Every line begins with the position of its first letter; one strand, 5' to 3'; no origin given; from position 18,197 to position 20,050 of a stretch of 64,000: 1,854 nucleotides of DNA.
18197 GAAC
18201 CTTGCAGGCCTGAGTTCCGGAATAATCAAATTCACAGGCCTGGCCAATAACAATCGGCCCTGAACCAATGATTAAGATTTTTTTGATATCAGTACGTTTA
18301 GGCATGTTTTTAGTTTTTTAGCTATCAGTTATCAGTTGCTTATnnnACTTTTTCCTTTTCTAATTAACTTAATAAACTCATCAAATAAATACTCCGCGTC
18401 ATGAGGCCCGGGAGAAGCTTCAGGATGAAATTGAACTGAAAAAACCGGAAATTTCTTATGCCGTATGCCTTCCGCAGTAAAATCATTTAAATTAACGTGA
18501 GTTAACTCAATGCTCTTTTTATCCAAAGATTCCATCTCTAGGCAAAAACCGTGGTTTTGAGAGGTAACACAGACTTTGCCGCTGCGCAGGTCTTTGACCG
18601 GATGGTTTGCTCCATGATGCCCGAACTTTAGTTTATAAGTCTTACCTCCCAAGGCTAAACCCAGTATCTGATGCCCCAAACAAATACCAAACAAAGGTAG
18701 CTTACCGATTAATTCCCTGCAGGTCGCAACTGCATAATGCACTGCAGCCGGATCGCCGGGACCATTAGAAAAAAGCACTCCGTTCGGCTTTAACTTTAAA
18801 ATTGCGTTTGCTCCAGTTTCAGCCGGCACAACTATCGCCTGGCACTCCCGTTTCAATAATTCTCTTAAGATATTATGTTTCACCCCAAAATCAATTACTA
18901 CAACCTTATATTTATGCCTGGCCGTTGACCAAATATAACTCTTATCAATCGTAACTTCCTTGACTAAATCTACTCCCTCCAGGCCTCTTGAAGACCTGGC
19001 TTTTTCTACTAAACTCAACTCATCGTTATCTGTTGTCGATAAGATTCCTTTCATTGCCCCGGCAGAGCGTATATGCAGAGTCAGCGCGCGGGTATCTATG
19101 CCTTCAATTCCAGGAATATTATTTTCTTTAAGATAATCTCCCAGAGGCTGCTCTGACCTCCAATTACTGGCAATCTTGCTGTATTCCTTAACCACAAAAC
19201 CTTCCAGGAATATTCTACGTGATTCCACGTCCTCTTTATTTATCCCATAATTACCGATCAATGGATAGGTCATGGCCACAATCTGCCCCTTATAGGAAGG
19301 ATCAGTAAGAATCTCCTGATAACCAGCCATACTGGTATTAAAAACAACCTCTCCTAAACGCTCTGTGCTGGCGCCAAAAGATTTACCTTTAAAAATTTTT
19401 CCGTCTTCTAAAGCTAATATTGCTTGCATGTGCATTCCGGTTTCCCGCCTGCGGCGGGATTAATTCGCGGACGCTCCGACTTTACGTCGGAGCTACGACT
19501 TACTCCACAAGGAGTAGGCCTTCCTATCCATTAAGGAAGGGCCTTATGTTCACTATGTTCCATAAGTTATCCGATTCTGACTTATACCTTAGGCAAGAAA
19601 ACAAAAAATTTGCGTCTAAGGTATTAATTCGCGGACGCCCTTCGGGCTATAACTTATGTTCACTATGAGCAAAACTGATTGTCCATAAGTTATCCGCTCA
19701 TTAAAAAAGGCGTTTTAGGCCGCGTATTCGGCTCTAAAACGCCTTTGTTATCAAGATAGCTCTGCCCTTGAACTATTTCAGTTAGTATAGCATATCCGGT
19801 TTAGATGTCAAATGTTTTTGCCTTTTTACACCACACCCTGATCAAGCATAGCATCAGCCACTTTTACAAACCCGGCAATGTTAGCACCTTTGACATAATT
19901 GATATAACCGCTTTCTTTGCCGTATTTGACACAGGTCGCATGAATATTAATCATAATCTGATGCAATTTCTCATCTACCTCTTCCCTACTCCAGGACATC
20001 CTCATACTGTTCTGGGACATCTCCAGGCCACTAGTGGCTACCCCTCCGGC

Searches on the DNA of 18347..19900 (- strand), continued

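Call 68: search_with_rna_model(model_id=R2, sources=[window, L001, L002, L003, L004, L005, L006, L007, L008, L009, L010, L011, L012, L013, L014, L015, L016, L017, L018, L019, L020, L021, L022, L023, L024, L025, L026, L027, L028, L029, L030, L031, L032, L033, L034, L035, L036, L037, L038, L039, L040, L041, L042, L043, L044, L045, L046, L047, L048, L049, L050, L051, L052, L053, L054, L055, L056, L057, L058, L059, L060, L061, L062, L063, L064, L065, L066, L067, L068, L069, L070, L071, L072, L073, L074, L075, L076, L077, L078, L079, L080], max_evalue=1)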
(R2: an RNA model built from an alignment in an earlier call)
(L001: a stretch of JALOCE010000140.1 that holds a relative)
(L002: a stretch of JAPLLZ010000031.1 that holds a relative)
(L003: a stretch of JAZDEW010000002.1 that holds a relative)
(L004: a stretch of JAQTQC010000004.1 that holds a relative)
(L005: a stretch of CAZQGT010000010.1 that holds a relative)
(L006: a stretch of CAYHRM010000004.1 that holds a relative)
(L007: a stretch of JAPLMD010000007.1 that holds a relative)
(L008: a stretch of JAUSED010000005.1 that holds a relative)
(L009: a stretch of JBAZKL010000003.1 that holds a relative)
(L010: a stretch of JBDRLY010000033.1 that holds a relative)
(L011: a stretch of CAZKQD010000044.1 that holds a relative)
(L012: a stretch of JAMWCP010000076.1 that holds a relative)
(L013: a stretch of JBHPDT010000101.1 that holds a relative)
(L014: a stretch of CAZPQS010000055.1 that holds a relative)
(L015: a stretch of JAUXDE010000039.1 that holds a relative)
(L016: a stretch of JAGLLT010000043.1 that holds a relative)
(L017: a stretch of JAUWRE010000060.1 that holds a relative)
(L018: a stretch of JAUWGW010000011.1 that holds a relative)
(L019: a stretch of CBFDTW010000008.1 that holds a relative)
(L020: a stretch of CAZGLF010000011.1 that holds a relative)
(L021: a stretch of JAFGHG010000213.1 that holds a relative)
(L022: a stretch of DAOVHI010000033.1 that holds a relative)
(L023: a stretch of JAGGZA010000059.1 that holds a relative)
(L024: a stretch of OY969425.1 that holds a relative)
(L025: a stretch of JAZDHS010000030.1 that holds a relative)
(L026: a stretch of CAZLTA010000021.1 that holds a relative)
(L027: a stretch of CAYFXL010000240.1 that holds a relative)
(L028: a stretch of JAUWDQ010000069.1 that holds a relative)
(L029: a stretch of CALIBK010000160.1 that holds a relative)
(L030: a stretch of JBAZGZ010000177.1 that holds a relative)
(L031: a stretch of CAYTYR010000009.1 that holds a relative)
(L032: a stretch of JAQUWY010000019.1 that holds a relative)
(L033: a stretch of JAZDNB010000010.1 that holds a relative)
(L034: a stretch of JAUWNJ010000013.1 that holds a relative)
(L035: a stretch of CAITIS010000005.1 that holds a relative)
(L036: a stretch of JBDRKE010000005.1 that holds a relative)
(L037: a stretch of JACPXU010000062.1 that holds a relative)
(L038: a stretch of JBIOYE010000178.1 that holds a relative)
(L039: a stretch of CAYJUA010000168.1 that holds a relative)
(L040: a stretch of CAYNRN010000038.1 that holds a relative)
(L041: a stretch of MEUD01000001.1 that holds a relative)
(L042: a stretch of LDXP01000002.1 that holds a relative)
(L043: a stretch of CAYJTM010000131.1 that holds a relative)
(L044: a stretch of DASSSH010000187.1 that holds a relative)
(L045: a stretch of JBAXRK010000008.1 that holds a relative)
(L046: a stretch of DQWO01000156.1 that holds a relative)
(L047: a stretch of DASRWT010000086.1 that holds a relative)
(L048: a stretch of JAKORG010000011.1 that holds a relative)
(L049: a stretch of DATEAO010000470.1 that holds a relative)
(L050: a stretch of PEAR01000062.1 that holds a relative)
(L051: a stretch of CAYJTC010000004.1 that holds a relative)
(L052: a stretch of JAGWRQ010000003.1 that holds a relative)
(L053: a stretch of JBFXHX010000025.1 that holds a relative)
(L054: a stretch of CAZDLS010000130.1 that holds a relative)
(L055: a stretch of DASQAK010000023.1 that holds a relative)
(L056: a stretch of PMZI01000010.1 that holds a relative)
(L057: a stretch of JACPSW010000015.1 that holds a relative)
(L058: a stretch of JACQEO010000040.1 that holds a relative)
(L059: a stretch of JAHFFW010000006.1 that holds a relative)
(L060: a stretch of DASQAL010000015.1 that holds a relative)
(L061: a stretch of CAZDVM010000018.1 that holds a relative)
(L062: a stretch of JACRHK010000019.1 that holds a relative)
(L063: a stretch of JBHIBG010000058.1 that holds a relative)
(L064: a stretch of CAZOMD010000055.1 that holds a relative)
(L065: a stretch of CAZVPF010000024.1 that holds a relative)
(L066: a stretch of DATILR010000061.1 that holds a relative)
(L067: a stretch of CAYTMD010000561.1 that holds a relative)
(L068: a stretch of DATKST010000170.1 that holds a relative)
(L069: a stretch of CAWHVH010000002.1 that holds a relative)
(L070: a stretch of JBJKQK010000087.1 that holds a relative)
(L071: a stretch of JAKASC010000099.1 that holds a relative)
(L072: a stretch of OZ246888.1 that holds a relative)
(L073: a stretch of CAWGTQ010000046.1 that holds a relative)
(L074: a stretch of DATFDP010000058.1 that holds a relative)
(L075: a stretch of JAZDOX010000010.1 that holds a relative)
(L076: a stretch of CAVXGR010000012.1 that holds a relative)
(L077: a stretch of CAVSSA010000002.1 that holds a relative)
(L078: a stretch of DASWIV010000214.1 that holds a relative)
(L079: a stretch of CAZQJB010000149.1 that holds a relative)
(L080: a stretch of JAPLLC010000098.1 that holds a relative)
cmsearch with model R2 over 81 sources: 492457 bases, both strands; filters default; matches with E-value up to 1: 21.
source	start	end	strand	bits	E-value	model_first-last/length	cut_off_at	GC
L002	835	894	+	81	1e-14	1-60/60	no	0.38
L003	691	750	+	74.9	2.5e-13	1-60/60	no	0.42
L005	2439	2498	+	74.7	2.7e-13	1-60/60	no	0.47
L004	2440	2499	+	74.3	3.4e-13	1-60/60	no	0.47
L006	2404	2463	+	73.8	4.3e-13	1-60/60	no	0.47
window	19698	19754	-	61.3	2.9e-10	1-60/60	no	0.4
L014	2420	2479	+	56.8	3.1e-09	1-60/60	no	0.38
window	19698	19757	+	42.9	4.2e-06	1-60/60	no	0.4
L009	653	715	+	40.8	1.3e-05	1-60/60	no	0.38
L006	2401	2460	-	34.9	0.00027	1-60/60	no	0.47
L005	2436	2495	-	29.9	0.0036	1-60/60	no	0.43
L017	124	176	+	28.9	0.0061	1-60/60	no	0.36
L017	125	173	-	27.8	0.011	1-60/60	no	0.35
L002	831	891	-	26.9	0.018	1-60/60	no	0.36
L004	2436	2495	-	26.3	0.024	1-60/60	no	0.43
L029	629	676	-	23.6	0.096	1-60/60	no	0.38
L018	396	459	+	22.8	0.15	1-60/60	no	0.36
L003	688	746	-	21.7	0.27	1-60/60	no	0.42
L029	630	676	+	21.3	0.33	1-60/60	no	0.36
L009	650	711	-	21.2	0.34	1-60/60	no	0.39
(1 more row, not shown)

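Call 74: search_dna_similar(query=window:19440-19710:-, collection=plasmids, mode=distant, max_rows=5)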
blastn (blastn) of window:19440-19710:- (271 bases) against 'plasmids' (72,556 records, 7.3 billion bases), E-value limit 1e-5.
No match.

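Call 76: search_with_rna_model(model_id=R2, sources=[L090, L091, L092, L093, L094, L095, L096, L097, L098, L099, L100, L101, L102, L104, L105, L106, L107, L108, L109, L110, L112, L113, L114, L115, L116, L117, L118, L119, L121, L122, L124, L125, L126, L127, L128, L129, L130, L131, L132, L133, L134, L135, L136, L137, L138, L139, L140, L142, L143, L144, L145, L146, L147, L148, L149, L151, L153, L154, L155], max_evalue=0.1)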
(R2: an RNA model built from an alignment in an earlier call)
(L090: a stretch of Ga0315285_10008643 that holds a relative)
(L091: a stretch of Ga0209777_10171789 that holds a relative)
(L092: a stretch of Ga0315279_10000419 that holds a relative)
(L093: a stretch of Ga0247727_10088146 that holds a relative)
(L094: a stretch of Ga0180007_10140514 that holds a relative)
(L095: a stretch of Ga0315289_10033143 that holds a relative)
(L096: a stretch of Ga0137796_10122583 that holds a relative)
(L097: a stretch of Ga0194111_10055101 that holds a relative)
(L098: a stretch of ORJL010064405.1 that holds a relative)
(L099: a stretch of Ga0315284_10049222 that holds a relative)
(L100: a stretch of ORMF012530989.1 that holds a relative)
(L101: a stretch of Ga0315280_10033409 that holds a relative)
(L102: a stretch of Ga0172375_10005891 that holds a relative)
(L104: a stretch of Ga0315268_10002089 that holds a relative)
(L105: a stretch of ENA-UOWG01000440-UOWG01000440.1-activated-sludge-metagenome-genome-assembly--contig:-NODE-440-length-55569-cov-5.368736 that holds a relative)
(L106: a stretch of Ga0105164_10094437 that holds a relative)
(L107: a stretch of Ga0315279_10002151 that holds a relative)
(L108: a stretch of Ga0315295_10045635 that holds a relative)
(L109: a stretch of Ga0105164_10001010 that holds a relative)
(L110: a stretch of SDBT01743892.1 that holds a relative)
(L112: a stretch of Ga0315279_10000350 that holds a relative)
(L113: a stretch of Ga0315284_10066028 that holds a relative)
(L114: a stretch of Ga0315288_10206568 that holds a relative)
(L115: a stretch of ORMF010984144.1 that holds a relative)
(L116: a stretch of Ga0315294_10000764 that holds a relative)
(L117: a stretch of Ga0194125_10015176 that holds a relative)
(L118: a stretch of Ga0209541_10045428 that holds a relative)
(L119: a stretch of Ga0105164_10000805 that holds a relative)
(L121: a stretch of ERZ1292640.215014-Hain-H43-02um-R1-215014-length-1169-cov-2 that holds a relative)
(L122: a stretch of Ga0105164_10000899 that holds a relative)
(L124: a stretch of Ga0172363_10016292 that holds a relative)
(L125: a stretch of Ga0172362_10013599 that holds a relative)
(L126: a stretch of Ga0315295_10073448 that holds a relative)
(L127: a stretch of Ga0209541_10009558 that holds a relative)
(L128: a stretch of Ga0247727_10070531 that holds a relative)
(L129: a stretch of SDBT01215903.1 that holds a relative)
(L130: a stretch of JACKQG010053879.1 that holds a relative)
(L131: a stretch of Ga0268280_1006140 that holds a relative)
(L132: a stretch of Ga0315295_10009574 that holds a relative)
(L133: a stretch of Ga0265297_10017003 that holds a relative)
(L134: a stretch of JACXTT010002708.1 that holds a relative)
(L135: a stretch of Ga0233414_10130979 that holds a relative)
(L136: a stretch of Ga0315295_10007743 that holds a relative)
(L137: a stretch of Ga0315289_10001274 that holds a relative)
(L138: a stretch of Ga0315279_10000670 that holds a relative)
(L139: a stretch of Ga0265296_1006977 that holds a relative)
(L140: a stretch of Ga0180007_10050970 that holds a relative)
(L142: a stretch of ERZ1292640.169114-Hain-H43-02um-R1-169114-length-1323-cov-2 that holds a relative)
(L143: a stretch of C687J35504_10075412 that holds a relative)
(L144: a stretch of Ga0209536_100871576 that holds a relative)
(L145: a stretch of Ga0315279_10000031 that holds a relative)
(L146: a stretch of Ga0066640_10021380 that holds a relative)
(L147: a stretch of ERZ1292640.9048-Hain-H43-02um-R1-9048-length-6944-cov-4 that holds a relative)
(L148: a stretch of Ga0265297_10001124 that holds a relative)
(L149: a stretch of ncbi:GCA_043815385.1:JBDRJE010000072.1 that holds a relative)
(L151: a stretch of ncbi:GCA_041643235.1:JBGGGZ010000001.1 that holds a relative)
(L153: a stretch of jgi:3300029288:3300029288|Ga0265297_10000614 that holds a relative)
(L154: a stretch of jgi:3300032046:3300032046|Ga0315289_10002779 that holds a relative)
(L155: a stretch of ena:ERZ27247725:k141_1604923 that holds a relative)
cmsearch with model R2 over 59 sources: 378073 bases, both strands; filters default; matches with E-value up to 0.1: 5.
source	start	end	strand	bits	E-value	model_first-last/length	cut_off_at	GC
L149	9676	9732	+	61.3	2.2e-10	1-60/60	no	0.4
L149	9673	9732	-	42.9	3.2e-06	1-60/60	no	0.4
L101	1713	1772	+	39.1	2.3e-05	1-60/60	no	0.4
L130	2144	2204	-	26.1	0.02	1-60/60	no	0.34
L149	8168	8219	+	24.7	0.042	1-60/60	no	0.29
